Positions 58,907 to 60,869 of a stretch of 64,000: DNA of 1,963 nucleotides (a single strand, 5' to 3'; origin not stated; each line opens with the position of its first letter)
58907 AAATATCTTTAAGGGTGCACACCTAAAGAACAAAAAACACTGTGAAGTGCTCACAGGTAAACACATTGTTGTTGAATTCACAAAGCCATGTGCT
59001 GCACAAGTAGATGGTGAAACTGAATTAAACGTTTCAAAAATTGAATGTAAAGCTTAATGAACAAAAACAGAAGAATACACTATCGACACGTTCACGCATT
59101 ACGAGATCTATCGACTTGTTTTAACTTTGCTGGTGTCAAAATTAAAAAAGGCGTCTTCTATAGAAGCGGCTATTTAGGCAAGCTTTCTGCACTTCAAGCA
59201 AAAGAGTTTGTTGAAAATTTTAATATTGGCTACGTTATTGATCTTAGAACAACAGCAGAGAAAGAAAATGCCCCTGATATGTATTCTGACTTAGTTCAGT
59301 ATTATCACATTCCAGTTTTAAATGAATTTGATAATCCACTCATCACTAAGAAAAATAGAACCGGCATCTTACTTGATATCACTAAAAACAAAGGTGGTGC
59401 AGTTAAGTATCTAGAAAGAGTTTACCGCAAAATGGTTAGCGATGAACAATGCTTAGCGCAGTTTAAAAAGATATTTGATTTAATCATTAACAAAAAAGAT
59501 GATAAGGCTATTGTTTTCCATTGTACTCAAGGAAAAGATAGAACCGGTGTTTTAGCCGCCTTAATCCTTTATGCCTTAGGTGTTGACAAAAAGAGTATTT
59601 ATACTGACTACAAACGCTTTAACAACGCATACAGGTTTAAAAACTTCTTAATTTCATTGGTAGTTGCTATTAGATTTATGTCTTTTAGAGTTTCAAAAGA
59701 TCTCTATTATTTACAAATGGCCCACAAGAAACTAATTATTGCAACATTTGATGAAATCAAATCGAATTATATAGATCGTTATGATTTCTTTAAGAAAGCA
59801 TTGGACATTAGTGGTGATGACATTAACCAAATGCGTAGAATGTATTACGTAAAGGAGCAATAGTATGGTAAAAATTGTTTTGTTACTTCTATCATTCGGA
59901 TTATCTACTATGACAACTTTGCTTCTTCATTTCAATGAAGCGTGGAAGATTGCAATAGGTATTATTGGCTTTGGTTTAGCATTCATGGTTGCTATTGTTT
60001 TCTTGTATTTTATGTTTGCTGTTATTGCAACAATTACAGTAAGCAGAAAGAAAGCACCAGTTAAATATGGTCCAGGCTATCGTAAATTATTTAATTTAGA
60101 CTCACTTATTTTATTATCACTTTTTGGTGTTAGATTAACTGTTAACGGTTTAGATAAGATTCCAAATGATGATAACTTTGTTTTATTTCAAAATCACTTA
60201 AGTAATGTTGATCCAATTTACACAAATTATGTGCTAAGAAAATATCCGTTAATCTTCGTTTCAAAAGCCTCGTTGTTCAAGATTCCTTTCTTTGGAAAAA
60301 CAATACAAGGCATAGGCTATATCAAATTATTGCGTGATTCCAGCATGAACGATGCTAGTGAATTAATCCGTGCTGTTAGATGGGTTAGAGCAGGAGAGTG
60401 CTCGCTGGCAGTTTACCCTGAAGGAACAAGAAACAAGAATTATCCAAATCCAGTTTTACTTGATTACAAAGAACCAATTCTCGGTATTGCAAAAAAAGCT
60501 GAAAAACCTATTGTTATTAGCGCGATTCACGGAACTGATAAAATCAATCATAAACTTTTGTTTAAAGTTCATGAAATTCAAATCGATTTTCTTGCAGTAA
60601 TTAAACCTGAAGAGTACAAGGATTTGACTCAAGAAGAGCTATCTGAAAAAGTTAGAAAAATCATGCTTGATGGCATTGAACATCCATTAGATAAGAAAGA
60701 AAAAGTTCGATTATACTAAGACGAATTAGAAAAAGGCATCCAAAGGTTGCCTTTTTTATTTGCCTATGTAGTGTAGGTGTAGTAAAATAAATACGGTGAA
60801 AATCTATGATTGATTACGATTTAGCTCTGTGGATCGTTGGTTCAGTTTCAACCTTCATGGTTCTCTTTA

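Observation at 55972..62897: Clustered lipid-remodelling module: adenylation-carrier fusion, DAG-kinase-like, PTP-fold phosphatase, two PlsC-type acyltransferases and a processive GT2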

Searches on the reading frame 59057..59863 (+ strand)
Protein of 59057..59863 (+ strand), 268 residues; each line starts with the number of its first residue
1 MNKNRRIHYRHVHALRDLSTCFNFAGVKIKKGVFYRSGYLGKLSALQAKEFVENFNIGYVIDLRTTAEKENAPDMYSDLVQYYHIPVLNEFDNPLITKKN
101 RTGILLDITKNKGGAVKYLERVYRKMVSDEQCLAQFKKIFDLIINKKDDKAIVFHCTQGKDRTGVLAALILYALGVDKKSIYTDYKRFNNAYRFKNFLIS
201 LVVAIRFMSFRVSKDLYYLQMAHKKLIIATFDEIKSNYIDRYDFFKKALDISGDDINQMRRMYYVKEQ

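Call 3: search_protein_families(library=pfam, proteins=[window:59057-59863:+], max_evalue=0.01)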
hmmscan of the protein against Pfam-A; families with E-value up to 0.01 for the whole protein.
window:59057-59863:+ (268 aa): 6 families
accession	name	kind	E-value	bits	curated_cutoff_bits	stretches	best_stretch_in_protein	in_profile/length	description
PF13350.11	Y_phosphatase3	-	1.1e-44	153.7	22.2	1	10-263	4-238/240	Tyrosine phosphatase family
PF03162.18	Y_phosphatase2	-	1.5e-05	25.1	27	1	23-191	6-133/165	Tyrosine phosphatase family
PF00782.25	DSPc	-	2.5e-05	24.6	33.5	1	39-168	2-92/133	Dual specificity phosphatase, catalytic domain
PF22785.1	Tc-R-P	-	0.00013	22.9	27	1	135-171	64-101/106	Polymorphic toxin system, DSP-PTPase phosphatase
PF22784.1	PTP-SAK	-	0.00023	21.7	27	1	139-183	76-121/153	Swiss Army Knife protein, DSP-PTPase phosphatase domain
PF14566.11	PTPlike_phytase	-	0.0019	18.8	27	1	134-166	118-150/158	Inositol hexakisphosphate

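Call 4: search_protein_families(library=ncbifam, proteins=[window:59057-59863:+], max_evalue=0.01)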
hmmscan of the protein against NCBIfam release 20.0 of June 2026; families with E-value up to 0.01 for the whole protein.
window:59057-59863:+ (268 aa): 0 families

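Call 23: search_solved_structures(query=window:59057-59863:+, max_evalue=0.01)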
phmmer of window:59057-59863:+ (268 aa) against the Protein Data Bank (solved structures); distinct sequences matched with E-value up to 0.01: 2.
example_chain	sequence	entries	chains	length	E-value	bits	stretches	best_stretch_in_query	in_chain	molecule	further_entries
8dhi_A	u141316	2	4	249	9.7e-18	68.1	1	16-263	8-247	TYR_PHOSPHATASE_2 domain-containing protein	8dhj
1ywf_A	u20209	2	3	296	6.8e-08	35.9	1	113-207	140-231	PHOSPHOTYROSINE PROTEIN PHOSPHATASE PTPB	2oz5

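Call 25: find_homologous_proteins(query=window:59057-59863:+, max_evalue=1e-8)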
Query window:59057-59863:+ (268 aa): 114 proteins with E <= 1e-8 among 980 candidates.
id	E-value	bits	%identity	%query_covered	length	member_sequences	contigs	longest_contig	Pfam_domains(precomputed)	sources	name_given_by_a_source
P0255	8.8e-173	591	100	100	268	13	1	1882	PF13350.12,PF03162.19,PF00782.26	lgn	-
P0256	3.5e-150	517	87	100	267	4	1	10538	PF13350.12,PF03162.19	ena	-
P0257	3.4e-149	514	84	100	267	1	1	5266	PF13350.12,PF03162.19,PF00782.26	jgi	-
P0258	4.3e-148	510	83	100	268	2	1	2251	PF13350.12,PF03162.19,PF00782.26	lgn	-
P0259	3.7e-147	507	82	100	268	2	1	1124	PF13350.12,PF03162.19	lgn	-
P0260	2.1e-141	488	81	100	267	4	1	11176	PF13350.12,PF03162.19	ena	-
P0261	2.1e-141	488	80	100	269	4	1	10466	PF13350.12,PF03162.19,PF00782.26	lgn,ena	-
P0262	5.3e-129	447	76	100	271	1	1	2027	PF13350.12,PF03162.19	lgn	-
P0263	2.0e-128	446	75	100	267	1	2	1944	PF13350.12,PF22784.2,PF22785.2,PF03162.19,PF00782.26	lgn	-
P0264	3.0e-128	445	75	100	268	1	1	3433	PF13350.12,PF22784.2,PF03162.19,PF00782.26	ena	-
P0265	6.5e-128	444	75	100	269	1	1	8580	PF13350.12,PF03162.19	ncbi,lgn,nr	ncbi:MAG: tyrosine-protein phosphatase [Firmicutes bacterium]|nr:tyrosine-protein phosphatase [Candi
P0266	1.3e-126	440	73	100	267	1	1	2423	PF13350.12,PF22785.2,PF03162.19,PF00782.26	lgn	-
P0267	1.4e-124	433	72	100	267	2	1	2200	PF13350.12,PF03162.19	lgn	-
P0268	1.2e-123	430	72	100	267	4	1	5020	PF13350.12,PF22785.2,PF03162.19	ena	-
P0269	4.9e-120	418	73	100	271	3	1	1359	PF13350.12,PF03162.19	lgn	-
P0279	2.5e-79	285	53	98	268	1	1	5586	PF13350.12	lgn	-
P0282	5.2e-54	202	43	96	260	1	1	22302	PF13350.12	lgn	-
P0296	7.7e-31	126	32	94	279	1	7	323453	PF13350.12,PF22785.2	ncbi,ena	-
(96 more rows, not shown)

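Call 26: find_encoding_contigs(protein=P0279, flank=10000, max_places=1)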
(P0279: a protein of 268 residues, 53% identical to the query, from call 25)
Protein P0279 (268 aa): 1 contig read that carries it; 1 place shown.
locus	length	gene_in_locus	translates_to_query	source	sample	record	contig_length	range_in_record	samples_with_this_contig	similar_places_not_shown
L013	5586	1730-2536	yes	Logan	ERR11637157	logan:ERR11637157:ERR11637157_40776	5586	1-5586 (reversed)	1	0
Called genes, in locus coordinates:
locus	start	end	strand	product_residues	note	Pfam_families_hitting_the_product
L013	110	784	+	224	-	PF08713:DNA_alkylation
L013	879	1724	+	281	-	PF00781:DAGK_cat, PF19279:YegS_C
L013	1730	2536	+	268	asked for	PF13350:Y_phosphatase3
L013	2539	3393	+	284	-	PF01553:Acyltransferase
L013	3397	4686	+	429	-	PF00535:Glycos_transf_2, PF13641:Glyco_tranf_2_3, PF13632:Glyco_trans_2_3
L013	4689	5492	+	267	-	PF01553:Acyltransferase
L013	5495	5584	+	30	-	?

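Call 27: find_encoding_contigs(protein=P0282, flank=10000, max_places=1)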
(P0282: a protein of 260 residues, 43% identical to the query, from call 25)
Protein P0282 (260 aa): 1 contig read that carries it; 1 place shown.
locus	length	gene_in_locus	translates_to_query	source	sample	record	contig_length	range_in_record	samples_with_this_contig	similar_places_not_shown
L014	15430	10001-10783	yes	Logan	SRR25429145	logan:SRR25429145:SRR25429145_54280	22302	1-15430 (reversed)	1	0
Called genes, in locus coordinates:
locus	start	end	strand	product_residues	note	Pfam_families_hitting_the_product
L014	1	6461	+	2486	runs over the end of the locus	PF09479:Flg_new, PF18998:Flg_new_2 (faint), PF09479:Flg_new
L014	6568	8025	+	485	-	-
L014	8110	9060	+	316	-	-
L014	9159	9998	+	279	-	PF00781:DAGK_cat, PF19279:YegS_C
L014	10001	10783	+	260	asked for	PF13350:Y_phosphatase3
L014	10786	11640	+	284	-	PF01553:Acyltransferase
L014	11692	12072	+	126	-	PF03733:YccF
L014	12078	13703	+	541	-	PF02463:SMC_N (faint), PF11398:DUF2813 (weak), PF13175:AAA_15, PF13476:AAA_23, PF11398:DUF2813, PF13175:AAA_15, PF13304:AAA_21 (weak), PF20469:OLD-like_TOPRIM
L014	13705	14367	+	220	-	PF00300:His_Phos_1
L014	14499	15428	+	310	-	?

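Call 28: find_encoding_contigs(protein=P0296, flank=10000, max_places=1)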
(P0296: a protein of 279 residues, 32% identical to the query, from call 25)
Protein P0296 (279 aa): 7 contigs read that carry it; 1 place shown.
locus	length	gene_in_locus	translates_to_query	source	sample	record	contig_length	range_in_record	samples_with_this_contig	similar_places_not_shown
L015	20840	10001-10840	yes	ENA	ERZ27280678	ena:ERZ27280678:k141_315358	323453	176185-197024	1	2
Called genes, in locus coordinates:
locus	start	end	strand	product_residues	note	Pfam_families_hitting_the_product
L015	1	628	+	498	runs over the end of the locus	PF02127:Peptidase_M18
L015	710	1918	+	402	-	PF00464:SHMT, PF01212:Beta_elim_lyase (faint), PF00155:Aminotran_1_2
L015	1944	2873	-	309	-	PF02129:Peptidase_S15 (weak), PF20434:BD-FAE (faint), PF00561:Abhydrolase_1 (weak), PF12146:Hydrolase_4, PF00326:Peptidase_S9 (weak)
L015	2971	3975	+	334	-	PF03590:AsnA, PF00152:tRNA-synt_2 (weak)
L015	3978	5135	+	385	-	PF13303:PTS_EIIC_2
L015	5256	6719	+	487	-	PF01593:Amino_oxidase, PF07992:Pyr_redox_2 (weak), PF13450:NAD_binding_8, PF13738:Pyr_redox_3 (faint)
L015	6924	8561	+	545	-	PF01381:HTH_3, PF12844:HTH_19, PF13443:HTH_26 (faint), PF13560:HTH_31 (weak), PF02878:PGM_PMM_I, PF02879:PGM_PMM_II, PF02880:PGM_PMM_III, PF00408:PGM_PMM_IV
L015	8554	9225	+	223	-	PF25084:LbH_EIF2B, PF00132:Hexapep (weak), PF25087:GMPPB_C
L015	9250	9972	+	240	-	PF01182:Glucosamine_iso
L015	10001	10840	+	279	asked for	PF13350:Y_phosphatase3, PF22785:Tc-R-P (faint)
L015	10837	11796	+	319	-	PF00781:DAGK_cat, PF19279:YegS_C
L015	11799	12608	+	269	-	PF01553:Acyltransferase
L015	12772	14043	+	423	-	-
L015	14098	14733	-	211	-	PF01168:Ala_racemase_N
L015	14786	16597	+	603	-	-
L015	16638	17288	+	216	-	PF04011:LemA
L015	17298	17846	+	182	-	PF21349:RUBY_RBDX (weak), PF02915:Rubrerythrin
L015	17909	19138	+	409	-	PF01078:Mg_chelatase (faint), PF05496:RuvB_N, PF14532:Sigma54_activ_2 (weak), PF00004:AAA, PF16193:AAA_assoc_2, PF12002:MgsA_C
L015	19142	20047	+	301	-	-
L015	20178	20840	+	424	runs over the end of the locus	PF05697:Trigger_N, PF00254:FKBP_C, PF05698:Trigger_C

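Call 33: find_related_loci(query=A1, collection=metagenome_contigs, flank=7000)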
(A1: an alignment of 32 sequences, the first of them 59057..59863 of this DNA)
Query A1 (268 aa) in metagenome_contigs; peptide patterns used: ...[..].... (x = any residue, [..] = any of these).
600 stretches matched a pattern (row limit reached: there are more); 543 encode a relative of the query (tblastn E <= 1e-3); the best 80 are kept; 80 distinct loci.
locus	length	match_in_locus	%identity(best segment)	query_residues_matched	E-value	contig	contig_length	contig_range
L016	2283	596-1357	39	10-265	3e-55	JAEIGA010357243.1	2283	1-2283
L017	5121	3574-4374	34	1-267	9e-53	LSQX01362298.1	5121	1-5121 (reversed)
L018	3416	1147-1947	34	1-267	1e-52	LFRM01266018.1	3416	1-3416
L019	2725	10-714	36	29-263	4e-51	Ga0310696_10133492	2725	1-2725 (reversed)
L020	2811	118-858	38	16-263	2e-50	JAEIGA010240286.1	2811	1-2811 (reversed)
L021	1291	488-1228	37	16-263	3e-50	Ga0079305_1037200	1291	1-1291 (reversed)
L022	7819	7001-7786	34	1-263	3e-48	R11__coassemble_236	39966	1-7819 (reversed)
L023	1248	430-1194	37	10-265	3e-49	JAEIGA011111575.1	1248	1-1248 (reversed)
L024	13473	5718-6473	35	10-263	5e-47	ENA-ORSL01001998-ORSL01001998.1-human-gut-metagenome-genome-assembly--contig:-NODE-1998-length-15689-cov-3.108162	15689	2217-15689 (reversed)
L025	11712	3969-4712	34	16-263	9e-43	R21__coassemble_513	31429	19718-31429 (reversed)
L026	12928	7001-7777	31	3-263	1e-38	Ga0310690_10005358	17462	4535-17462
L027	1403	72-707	33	15-217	2e-37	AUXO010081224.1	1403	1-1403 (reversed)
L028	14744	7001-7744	30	15-263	5e-34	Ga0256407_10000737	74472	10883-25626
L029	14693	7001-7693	31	32-263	4e-33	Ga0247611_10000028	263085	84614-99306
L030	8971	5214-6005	29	5-263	1e-31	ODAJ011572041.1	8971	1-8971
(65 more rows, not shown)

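Call 45: search_protein_families(library=pfam, proteins=[L025:2269-3036:+, L025:4681-5853:+, L026:9637-10068:+, L028:5431-6105:+, L028:3807-5441:+, L014:8110-9060:+], max_evalue=0.001)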
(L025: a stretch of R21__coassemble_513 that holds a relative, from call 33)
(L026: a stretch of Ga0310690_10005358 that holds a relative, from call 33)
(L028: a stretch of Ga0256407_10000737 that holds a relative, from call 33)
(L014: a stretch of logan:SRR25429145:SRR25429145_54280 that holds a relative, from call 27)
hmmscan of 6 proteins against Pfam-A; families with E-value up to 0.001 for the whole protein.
L025:2269-3036:+ (256 aa): 3 families
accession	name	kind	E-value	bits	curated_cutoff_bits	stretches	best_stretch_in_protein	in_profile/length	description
PF01643.23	Acyl-ACP_TE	-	1.9e-21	76.6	23.7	1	23-140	3-121/131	Acyl-ACP thioesterase N-terminal domain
PF20791.3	Acyl-ACP_TE_C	-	2.2e-07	31.4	21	1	173-227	10-65/101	Acyl-ACP thioesterase C-terminal domain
PF13279.12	4HBT_2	-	0.00062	20.6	25.5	0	178-197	2-21/122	Thioesterase-like superfamily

L025:4681-5853:+ (391 aa): 1 family
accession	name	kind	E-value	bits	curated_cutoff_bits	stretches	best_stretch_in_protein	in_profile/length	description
PF03706.18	LPG_synthase_TM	-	1.3e-25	90.9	33.4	1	45-360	3-301/302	Lysylphosphatidylglycerol synthase TM region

L026:9637-10068:+ (144 aa): 2 families
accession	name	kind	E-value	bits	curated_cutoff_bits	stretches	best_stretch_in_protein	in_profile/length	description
PF00335.26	Tetraspanin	-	2.6e-05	24.4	32.1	1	20-118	11-118/225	Tetraspanin family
PF19554.4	DUF6077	-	0.00019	20.8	27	1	12-100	4-89/354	Family of unknown function (DUF6077)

L028:5431-6105:+ (225 aa): 3 families
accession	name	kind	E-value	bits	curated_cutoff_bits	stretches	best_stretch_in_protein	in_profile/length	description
PF00132.30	Hexapep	-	9.3e-18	63.5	27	2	78-111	2-35/36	Bacterial transferase hexapeptide (six repeats)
PF25084.1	LbH_EIF2B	-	8.6e-14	51.9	54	1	62-147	6-90/105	EIF2B subunit epsilon LbH domain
PF24894.1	Hexapep_GlmU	-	0.0001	22.8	23.3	0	95-145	18-67/104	GlmU-like, C-terminal hexapeptide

L028:3807-5441:+ (545 aa): 8 families
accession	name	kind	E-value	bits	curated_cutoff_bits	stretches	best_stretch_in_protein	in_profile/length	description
PF02878.22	PGM_PMM_I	-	1e-36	126.1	22.5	1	85-219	2-130/138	Phosphoglucomutase/phosphomannomutase, alpha/beta/alpha domain I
PF02880.22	PGM_PMM_III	-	1.5e-32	112.5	20.7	1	353-459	1-108/115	Phosphoglucomutase/phosphomannomutase, alpha/beta/alpha domain III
PF00408.26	PGM_PMM_IV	-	5.3e-18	65.3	23.1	1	471-535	3-67/68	Phosphoglucomutase/phosphomannomutase, C-terminal domain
PF02879.22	PGM_PMM_II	-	7.6e-17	62.2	29.3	1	255-349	3-103/103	Phosphoglucomutase/phosphomannomutase, alpha/beta/alpha domain II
PF01381.28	HTH_3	-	3.6e-14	53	23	1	14-61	8-55/55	Helix-turn-helix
PF12844.13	HTH_19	-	8.9e-12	45.2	30.2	1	5-63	2-60/64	Helix-turn-helix domain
PF13560.12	HTH_31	-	2.1e-08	34.8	27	1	3-60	2-60/64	Helix-turn-helix domain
PF13443.12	HTH_26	-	1.6e-05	25.5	22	1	7-62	2-58/63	Cro/C1-type HTH DNA-binding domain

L014:8110-9060:+ (316 aa): 0 families

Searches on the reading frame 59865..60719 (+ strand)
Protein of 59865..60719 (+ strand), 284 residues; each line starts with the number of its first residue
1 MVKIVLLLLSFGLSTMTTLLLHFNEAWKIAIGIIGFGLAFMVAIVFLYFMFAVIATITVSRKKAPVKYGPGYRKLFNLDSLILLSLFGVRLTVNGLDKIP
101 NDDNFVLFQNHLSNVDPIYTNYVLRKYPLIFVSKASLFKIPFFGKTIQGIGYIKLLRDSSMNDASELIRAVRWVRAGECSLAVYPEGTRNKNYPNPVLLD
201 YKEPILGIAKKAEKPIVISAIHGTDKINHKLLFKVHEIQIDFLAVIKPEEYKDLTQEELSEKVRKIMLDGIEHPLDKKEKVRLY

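Call 3: search_protein_families(library=pfam, proteins=[window:59865-60719:+], max_evalue=0.01)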
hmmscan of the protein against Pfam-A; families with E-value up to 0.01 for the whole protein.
window:59865-60719:+ (284 aa): 1 family
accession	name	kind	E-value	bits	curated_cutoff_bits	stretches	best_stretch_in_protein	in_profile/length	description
PF01553.26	Acyltransferase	-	2.2e-18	66.8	23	1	90-217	1-127/132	Acyltransferase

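Call 4: search_protein_families(library=ncbifam, proteins=[window:59865-60719:+], max_evalue=0.01)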
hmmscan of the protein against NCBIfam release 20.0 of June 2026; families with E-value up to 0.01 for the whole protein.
window:59865-60719:+ (284 aa): 5 families
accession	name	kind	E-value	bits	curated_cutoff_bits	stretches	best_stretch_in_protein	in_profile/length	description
TIGR00530.1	AGP_acyltrn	subfamily_domain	1.1e-19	70.5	102.95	1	88-217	1-125/130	1-acylglycerol-3-phosphate O-acyltransferase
NF011593.0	PRK15018.1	equivalog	2.7e-11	43.7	501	1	83-277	45-234/245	1-acylglycerol-3-phosphate O-acyltransferase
NF006386.0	PRK08633.1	equivalog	1.1e-05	23.4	1221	1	83-217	421-547/1147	acyl-[ACP]--phospholipid O-acyltransferase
NF010621.0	PRK14014.1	domain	1.2e-05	24.6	186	1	33-157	17-143/301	acetyltransferase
NF058536.1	LPAAT_acyl_YihG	equivalog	3.5e-05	23.2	260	1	35-153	14-134/290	1-acylglycerol-3-phosphate O-acyltransferase, YihG family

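Call 53: search_solved_structures(query=window:59865-60719:+, max_evalue=1)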
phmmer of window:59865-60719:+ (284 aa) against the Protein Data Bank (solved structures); distinct sequences matched with E-value up to 1: 1.
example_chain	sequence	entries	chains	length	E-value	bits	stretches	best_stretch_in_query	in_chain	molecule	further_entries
5kym_A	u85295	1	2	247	5.3e-10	42.7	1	83-273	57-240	1-acyl-sn-glycerol-3-phosphate acyltransferase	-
